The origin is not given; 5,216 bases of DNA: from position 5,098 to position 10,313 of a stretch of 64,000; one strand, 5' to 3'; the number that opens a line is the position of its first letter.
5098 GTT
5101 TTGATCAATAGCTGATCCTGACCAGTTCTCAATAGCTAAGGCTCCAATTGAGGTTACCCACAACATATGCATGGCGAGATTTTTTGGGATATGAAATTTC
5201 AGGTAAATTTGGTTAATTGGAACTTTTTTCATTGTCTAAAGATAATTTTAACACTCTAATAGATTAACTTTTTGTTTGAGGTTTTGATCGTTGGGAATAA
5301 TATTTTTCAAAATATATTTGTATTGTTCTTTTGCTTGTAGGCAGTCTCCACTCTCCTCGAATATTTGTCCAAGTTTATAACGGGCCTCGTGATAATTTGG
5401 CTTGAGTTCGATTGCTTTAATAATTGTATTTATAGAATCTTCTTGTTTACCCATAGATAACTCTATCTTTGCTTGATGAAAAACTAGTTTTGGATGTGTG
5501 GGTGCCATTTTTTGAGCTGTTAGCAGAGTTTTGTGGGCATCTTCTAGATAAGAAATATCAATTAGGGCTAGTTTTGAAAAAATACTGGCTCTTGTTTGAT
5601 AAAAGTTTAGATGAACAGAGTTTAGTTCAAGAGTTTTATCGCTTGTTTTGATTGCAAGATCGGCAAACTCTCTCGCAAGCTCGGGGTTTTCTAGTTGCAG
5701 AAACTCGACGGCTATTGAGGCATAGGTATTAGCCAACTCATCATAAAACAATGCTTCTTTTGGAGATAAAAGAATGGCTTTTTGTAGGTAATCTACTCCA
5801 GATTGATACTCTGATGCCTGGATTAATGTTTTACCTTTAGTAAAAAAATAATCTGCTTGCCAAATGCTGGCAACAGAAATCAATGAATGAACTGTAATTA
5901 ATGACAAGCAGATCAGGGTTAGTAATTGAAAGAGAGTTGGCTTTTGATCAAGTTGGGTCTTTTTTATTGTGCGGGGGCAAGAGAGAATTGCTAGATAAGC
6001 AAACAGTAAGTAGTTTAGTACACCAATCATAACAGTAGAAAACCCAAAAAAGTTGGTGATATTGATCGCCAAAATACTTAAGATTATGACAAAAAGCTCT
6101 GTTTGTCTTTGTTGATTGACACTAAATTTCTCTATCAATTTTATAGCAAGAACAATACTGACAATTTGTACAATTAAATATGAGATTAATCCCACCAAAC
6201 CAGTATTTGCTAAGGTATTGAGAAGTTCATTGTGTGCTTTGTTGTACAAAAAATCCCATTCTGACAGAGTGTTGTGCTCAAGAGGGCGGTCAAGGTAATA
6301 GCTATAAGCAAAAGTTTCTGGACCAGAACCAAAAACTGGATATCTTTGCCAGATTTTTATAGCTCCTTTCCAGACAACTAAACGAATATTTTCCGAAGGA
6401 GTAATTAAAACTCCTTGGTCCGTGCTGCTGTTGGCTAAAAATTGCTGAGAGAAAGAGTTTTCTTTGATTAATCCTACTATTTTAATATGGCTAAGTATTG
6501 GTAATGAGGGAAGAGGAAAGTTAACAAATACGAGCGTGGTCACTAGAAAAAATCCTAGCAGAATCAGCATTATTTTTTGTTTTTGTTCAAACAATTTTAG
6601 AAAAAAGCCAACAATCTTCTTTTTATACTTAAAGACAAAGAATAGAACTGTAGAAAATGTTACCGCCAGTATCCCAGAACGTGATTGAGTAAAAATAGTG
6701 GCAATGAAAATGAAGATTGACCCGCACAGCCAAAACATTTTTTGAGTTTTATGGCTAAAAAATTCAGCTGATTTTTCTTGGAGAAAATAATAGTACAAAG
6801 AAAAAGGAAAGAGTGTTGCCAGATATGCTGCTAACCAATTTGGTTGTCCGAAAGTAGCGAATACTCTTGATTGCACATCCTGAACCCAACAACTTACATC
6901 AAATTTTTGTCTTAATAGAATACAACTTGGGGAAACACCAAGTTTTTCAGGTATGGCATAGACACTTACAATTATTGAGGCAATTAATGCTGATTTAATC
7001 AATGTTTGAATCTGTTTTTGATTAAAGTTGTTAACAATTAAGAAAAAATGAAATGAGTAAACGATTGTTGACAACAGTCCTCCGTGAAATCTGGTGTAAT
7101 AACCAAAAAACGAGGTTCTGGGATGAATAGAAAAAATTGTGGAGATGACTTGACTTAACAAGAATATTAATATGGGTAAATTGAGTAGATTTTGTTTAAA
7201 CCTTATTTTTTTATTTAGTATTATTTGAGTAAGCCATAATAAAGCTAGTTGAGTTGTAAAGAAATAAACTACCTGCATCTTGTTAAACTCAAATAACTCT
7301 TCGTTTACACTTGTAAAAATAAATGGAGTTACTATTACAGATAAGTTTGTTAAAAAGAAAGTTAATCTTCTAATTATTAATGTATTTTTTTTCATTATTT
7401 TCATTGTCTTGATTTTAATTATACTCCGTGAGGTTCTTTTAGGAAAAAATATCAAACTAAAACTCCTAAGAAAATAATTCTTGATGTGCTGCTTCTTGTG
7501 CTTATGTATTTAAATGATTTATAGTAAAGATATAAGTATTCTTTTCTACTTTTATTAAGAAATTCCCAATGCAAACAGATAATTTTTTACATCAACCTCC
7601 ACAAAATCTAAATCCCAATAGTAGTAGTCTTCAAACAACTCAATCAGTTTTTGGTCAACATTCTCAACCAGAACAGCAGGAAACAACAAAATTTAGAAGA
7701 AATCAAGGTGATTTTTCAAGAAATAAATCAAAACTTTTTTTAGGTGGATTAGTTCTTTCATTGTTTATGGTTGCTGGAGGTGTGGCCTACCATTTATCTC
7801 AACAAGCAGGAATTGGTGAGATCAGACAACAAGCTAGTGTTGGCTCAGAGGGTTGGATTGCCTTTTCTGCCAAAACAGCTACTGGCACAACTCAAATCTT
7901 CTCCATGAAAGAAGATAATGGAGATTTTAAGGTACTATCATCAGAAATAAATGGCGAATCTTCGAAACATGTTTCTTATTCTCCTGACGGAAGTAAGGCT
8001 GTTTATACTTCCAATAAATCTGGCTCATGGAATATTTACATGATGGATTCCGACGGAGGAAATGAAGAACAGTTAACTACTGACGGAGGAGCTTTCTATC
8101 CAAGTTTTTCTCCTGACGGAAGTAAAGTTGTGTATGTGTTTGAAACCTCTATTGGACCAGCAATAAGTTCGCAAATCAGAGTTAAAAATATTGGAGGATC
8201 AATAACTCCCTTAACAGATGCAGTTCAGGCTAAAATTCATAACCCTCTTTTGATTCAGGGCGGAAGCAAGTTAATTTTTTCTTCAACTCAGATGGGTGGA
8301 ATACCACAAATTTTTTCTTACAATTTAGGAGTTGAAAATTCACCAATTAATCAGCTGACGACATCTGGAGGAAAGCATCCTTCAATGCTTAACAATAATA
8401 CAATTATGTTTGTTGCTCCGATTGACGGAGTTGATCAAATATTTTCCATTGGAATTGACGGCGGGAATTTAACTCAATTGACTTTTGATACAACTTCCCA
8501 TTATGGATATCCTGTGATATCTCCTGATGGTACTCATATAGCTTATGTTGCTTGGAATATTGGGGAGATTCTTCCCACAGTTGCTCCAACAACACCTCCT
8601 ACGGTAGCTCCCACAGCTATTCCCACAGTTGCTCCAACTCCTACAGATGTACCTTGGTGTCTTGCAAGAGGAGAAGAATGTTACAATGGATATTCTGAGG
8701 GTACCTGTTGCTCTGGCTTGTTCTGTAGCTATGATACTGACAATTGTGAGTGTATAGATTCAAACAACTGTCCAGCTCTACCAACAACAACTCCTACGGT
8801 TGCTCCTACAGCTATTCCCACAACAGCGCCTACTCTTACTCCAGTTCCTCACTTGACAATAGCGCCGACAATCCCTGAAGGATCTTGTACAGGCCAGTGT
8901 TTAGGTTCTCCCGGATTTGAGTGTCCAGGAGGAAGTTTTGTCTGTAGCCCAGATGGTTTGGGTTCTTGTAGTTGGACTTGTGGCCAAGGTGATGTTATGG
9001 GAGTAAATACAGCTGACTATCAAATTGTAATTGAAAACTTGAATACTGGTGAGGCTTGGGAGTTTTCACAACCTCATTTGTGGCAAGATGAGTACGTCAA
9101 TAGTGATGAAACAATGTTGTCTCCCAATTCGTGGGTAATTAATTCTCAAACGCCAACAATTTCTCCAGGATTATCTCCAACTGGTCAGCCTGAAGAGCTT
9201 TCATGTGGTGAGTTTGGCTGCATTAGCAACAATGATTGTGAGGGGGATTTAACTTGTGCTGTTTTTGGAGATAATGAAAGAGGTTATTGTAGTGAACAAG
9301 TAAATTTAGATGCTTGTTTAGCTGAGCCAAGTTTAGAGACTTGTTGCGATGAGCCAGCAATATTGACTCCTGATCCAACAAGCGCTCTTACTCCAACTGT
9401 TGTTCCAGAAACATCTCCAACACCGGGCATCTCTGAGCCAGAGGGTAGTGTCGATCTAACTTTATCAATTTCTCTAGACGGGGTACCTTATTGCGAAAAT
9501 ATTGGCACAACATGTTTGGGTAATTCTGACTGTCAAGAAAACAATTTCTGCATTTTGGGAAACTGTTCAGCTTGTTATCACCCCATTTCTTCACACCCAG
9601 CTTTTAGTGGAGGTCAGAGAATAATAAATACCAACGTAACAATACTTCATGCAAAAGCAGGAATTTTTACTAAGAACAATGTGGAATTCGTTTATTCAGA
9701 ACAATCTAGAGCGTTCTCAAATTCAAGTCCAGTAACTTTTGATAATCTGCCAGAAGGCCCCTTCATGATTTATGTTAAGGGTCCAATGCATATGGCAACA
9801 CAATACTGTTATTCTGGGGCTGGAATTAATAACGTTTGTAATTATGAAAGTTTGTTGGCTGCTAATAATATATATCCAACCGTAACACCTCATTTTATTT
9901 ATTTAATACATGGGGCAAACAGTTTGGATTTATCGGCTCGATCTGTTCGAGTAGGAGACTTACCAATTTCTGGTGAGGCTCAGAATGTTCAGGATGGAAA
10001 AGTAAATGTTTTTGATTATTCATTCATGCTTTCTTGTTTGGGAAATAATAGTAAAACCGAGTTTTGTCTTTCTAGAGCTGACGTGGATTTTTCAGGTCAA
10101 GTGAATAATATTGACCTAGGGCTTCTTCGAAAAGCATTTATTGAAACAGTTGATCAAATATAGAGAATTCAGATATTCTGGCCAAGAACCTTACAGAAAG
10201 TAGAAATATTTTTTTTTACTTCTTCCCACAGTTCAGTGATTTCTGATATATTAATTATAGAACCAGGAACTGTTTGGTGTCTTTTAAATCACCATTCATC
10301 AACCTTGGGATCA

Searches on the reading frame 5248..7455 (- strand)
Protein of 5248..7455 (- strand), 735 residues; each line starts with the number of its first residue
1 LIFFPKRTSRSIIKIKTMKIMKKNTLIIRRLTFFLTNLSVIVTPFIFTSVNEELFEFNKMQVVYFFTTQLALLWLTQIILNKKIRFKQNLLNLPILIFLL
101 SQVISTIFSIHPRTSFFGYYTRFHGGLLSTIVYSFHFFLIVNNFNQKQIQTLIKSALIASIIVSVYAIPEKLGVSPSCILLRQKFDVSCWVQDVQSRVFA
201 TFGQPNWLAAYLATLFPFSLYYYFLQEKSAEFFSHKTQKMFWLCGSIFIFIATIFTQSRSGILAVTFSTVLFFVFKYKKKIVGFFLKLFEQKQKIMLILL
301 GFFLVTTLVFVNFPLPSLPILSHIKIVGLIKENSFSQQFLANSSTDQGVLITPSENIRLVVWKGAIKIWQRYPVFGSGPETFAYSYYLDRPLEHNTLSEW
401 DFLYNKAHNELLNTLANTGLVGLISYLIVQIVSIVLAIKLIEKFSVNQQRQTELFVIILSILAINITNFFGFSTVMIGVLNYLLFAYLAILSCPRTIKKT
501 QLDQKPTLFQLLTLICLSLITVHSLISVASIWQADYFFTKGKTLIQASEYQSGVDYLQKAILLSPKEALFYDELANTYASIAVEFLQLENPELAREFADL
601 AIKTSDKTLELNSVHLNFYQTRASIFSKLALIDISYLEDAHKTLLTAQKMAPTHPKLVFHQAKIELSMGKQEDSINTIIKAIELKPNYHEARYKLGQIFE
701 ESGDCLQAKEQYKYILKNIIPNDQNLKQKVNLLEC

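Call 22: search_protein_families(library=pfam, proteins=[window:5248-7455:-], max_evalue=0.01)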
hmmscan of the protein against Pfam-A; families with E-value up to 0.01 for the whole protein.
window:5248-7455:- (735 aa): 8 families
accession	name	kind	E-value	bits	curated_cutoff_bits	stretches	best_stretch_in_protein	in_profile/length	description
PF04932.20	Wzy_C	-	4.4e-19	69.2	31.7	1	246-427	3-149/149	O-Antigen ligase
PF13414.12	TPR_11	-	2.2e-08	34.1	26.8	1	663-703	2-42/42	TPR repeat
PF13181.12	TPR_8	-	8.2e-08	32.3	25.7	0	659-688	5-34/34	Tetratricopeptide repeat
PF13431.12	TPR_17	-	1.5e-06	28.5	24.4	0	680-704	4-28/34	Tetratricopeptide repeat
PF00515.34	TPR_1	-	8.2e-05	22.7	27.8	0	534-566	1-33/34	Tetratricopeptide repeat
PF07719.23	TPR_2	-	0.00015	22.1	27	0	534-566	1-33/34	Tetratricopeptide repeat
PF13424.12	TPR_12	-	0.00062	20.4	30.1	0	541-602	10-72/77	Tetratricopeptide repeat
PF25058.1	ARM_TT21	-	0.003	18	27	0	620-699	54-138/155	Tetratricopeptide repeat protein 21 ARM repeat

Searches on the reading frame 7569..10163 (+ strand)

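Call 22: search_protein_families(library=pfam, proteins=[window:7569-10163:+], max_evalue=0.01)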
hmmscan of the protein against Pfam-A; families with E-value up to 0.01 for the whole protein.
window:7569-10163:+ (864 aa): 5 families
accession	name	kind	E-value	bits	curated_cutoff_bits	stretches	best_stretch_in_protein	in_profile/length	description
PF07676.18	PD40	-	3.5e-14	52.8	20.9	2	135-158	14-38/38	WD40-like Beta Propeller Repeat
PF00404.24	Dockerin_1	-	2.3e-05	24.9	22.9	1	808-856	6-55/57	Dockerin type I domain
PF00930.27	DPPIV_N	-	4.5e-05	22.8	22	0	129-175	42-84/354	Dipeptidyl peptidase IV (DPP IV) N-terminal region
PF14583.12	Pectate_lyase22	-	0.0032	16.7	30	0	113-163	221-271/386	Oligogalacturonate lyase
PF10282.15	Lactonase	-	0.0043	16.8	21.7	0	102-168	57-124/344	Lactonase, 7-bladed beta-propeller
